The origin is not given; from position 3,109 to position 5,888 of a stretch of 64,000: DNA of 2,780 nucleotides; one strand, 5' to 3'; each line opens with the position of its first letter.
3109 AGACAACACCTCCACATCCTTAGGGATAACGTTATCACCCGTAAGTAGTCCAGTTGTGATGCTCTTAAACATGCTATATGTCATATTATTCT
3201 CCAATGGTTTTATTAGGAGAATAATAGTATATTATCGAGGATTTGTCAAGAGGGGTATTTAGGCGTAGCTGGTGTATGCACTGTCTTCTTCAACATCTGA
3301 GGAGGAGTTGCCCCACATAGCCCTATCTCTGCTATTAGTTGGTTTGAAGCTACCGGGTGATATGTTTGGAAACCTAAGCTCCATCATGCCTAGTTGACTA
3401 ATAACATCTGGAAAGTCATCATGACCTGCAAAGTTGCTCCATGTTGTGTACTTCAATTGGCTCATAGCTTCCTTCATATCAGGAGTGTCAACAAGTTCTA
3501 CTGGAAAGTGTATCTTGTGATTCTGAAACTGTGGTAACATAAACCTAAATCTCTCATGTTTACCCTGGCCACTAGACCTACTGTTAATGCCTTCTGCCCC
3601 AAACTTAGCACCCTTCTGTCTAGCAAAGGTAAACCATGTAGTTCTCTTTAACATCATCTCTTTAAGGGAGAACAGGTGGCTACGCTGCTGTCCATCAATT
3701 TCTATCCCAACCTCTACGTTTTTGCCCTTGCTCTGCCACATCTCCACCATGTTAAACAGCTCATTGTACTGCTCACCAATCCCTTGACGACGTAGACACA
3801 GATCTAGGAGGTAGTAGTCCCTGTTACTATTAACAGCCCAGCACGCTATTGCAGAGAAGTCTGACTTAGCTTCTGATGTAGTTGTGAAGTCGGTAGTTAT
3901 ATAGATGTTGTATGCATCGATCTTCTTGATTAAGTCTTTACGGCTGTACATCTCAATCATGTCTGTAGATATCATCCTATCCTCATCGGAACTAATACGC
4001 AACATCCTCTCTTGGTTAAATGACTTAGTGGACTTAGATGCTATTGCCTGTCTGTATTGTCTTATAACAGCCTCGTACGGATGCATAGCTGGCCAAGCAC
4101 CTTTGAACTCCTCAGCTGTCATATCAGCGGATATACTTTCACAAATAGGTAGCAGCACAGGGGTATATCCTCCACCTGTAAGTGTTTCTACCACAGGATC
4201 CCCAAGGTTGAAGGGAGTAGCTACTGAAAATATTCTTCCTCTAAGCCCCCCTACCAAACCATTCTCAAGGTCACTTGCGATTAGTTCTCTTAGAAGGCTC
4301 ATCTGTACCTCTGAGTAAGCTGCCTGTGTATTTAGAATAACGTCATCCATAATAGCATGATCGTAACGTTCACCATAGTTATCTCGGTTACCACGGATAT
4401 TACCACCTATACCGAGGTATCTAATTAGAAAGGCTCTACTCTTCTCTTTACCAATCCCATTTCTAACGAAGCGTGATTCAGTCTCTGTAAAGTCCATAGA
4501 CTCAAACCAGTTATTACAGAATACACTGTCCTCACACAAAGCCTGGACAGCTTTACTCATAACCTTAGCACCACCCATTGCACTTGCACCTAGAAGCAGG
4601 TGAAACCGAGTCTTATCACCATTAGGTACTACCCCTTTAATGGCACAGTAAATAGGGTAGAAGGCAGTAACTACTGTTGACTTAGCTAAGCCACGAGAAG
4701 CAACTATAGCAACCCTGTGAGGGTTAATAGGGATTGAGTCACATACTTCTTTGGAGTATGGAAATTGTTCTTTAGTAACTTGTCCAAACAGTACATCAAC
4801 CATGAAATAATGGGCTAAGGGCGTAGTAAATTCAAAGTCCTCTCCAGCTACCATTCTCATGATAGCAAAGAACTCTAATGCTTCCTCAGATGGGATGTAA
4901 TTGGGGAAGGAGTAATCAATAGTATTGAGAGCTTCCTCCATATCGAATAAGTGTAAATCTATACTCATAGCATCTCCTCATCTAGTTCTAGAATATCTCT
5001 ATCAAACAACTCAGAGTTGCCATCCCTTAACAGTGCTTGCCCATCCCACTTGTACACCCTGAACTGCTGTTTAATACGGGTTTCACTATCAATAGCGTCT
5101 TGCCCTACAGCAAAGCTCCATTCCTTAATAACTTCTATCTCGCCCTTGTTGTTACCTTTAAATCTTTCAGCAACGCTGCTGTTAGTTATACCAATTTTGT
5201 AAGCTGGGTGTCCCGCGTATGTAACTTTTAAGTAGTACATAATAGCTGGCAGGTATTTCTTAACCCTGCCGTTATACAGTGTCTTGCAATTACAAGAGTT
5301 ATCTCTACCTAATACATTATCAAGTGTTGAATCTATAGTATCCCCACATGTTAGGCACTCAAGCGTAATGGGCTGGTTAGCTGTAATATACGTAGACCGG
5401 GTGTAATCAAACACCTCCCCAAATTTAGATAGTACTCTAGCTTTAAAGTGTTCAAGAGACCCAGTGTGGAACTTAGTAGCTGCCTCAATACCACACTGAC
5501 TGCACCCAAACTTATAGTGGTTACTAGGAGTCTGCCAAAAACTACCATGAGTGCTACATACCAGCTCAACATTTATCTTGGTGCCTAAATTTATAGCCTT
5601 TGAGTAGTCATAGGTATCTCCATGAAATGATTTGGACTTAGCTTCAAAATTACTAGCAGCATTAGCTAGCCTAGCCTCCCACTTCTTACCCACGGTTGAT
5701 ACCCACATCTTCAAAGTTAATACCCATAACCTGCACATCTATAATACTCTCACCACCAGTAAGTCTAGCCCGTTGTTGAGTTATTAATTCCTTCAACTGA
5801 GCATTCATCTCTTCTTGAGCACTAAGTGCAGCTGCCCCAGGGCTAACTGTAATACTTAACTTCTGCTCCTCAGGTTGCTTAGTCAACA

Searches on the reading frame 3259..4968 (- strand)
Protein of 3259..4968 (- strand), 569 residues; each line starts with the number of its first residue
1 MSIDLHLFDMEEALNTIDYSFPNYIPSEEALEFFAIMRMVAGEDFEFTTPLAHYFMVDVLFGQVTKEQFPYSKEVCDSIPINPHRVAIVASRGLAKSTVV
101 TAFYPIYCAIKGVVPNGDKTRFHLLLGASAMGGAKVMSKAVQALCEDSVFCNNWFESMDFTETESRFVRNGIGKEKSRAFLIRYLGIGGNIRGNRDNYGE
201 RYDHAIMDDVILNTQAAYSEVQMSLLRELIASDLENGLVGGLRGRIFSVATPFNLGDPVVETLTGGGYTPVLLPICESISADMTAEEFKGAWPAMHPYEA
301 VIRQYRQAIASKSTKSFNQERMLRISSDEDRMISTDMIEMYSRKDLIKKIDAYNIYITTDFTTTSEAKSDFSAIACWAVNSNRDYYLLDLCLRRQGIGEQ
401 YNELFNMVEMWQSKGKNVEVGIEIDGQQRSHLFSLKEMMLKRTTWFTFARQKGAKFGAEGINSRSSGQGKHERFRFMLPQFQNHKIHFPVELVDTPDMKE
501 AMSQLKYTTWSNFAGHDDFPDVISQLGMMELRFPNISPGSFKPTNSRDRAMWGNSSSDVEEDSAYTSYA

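Call 9: search_dna_similar(query=window:3259-4968:-, collection=phages, mode=protein, max_rows=25)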
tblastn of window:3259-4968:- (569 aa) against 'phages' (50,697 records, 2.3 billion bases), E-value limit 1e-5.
Records with a match: 480; places in all: 480; records where one place covers at least 80% of the query: 447.
Best place of each record, by identity: <60% 480.
By first word of the organism name: Vibrio 107; Pseudomonas 101; Escherichia 68; Klebsiella 29; Erwinia 21; Achromobacter 17; Rhizobium 16; Pectobacterium 14; Salmonella 11; Stenotrophomonas 10; and 23 more.
By host as written in the record: - 84; Pseudomonas aeruginosa 39; Escherichia coli 28; Vibrio breoganii 15; Klebsiella pneumoniae 14; Pseudomonas aeruginosa ATCC 27853 12; Achromobacter xylosoxidans I2BC 12; Pseudomonas aeruginosa PAO1 11; and 127 more.
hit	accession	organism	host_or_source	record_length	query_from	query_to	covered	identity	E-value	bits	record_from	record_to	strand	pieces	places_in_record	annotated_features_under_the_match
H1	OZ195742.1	Vibrio phage D505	Seawater and oysters mix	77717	12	569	98%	32.4%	1e-66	241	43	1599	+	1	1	terminase large subunit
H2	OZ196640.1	Vibrio phage D517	Seawater and oysters mix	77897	12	569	98%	32.4%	1e-66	241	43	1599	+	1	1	terminase large subunit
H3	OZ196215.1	Vibrio phage D520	Seawater and oysters mix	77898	12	569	98%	32.4%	1e-66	241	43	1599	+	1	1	terminase large subunit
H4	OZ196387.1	Vibrio phage D491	Seawater and oysters mix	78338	12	569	98%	32.4%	1e-66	241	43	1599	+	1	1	terminase large subunit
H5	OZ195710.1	Vibrio phage D497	Seawater and oysters mix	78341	12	569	98%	32.4%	1e-66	241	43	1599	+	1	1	terminase large subunit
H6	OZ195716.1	Vibrio phage D502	Seawater and oysters mix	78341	12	569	98%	32.4%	1e-66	241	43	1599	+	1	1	terminase large subunit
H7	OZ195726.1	Vibrio phage D474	Seawater and oysters mix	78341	12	569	98%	32.4%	1e-66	241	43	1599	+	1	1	terminase large subunit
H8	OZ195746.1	Vibrio phage D499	Seawater and oysters mix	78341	12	569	98%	32.4%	1e-66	241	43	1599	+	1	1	terminase large subunit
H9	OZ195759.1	Vibrio phage D500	Seawater and oysters mix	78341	12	569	98%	32.4%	1e-66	241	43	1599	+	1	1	terminase large subunit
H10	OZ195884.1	Vibrio phage D501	Seawater and oysters mix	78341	12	569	98%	32.4%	1e-66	241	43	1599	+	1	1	terminase large subunit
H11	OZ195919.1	Vibrio phage D468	Seawater and oysters mix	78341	12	569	98%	32.4%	1e-66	241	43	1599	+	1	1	terminase large subunit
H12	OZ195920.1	Vibrio phage D466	Seawater and oysters mix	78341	12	569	98%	32.4%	1e-66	241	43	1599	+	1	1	terminase large subunit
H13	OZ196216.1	Vibrio phage D519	Seawater and oysters mix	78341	12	569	98%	32.4%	1e-66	241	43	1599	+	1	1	terminase large subunit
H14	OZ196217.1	Vibrio phage D515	Seawater and oysters mix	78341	12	569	98%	32.4%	1e-66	241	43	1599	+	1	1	terminase large subunit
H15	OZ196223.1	Vibrio phage D496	Seawater and oysters mix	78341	12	569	98%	32.4%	1e-66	241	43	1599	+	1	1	terminase large subunit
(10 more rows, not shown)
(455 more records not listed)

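Call 15: find_related_loci(query=window:3259-4968:-, collection=viral_contigs, flank=6000)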
Query window:3259-4968:- (569 aa) in viral_contigs; peptide patterns used: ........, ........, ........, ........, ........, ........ (x = any residue, [..] = any of these).
19 stretches matched a pattern; 11 encode a relative of the query (tblastn E <= 1e-3); 11 distinct loci.
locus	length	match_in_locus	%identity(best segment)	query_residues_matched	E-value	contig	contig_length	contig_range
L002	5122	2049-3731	79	8-568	0e+0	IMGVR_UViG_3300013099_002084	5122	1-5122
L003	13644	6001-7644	69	8-554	0e+0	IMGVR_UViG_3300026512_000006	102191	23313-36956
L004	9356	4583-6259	69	8-568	0e+0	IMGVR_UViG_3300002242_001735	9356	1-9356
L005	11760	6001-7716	67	4-568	0e+0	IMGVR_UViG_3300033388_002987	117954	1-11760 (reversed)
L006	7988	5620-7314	66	5-568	0e+0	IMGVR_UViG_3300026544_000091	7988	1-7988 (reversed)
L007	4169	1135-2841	62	5-569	0e+0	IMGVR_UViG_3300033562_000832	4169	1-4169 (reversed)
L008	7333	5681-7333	63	5-550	0e+0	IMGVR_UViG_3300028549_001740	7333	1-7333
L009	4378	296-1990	63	4-569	0e+0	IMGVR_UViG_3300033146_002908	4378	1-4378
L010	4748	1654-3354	56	4-568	0e+0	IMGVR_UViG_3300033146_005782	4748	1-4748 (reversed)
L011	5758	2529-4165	67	4-561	0e+0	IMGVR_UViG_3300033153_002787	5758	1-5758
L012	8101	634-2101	43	39-567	5e-114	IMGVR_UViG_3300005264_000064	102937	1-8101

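Call 63: search_protein_families(library=phrogs, proteins=[L002:1115-2035:+, L008:4975-5667:+], max_evalue=0.001)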
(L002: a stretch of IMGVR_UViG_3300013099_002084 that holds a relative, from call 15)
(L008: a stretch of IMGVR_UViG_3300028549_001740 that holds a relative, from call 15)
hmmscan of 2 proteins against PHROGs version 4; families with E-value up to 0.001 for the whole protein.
L002:1115-2035:+ (306 aa): 3 families
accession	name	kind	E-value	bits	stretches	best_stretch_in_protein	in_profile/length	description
phrog_681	-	DNA, RNA and nucleotide metabolism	2.1e-43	149.8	2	77-303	304-529/576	endonuclease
phrog_559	-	DNA, RNA and nucleotide metabolism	7.6e-23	82.1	2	73-262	119-272/607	HNH endonuclease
phrog_4605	-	unknown function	1.6e-13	51.8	2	74-155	45-128/151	-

L008:4975-5667:+ (230 aa): 4 families
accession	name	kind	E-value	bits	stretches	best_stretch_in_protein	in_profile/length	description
phrog_681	-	DNA, RNA and nucleotide metabolism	2.2e-52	179.4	1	5-224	302-525/576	endonuclease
phrog_4605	-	unknown function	9.1e-24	85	2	11-67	53-110/151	-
phrog_559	-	DNA, RNA and nucleotide metabolism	2.1e-23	84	1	1-185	119-270/607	HNH endonuclease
phrog_9902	-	unknown function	5.3e-06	27.1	1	71-154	13-98/210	-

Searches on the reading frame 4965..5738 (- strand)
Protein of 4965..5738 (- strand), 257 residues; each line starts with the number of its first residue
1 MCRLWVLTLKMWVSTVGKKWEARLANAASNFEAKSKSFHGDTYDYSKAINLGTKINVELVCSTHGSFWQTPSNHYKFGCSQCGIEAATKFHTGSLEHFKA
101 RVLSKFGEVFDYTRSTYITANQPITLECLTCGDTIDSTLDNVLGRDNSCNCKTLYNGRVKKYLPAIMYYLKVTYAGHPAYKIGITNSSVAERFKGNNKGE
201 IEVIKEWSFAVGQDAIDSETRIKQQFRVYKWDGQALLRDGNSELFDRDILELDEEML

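Call 4: search_protein_families(library=pfam, proteins=[window:4965-5738:-], max_evalue=1)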
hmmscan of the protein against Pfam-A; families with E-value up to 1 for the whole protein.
window:4965-5738:- (257 aa): 3 families
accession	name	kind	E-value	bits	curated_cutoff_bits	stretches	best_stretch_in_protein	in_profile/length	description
PF10544.15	T5orf172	-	0.003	18.5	20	1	168-249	4-90/101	T5orf172 domain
PF13455.12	MUG113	-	0.015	16.3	22.3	1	180-233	1-54/73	Meiotically up-regulated gene 113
PF24749.2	DUF7695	-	0.1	12.8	25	1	126-163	7-41/58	Domain of unknown function (DUF7695)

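Call 5: search_protein_families(library=phrogs, proteins=[window:4965-5738:-], max_evalue=0.01)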
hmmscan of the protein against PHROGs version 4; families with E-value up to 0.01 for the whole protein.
window:4965-5738:- (257 aa): 3 families
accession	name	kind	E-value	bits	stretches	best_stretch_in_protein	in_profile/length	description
phrog_681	-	DNA, RNA and nucleotide metabolism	1.9e-34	120.2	1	19-256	279-533/576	endonuclease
phrog_559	-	DNA, RNA and nucleotide metabolism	1e-11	45.3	1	29-208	126-271/607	HNH endonuclease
phrog_4605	-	unknown function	1.4e-06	29.2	1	31-89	52-112/151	-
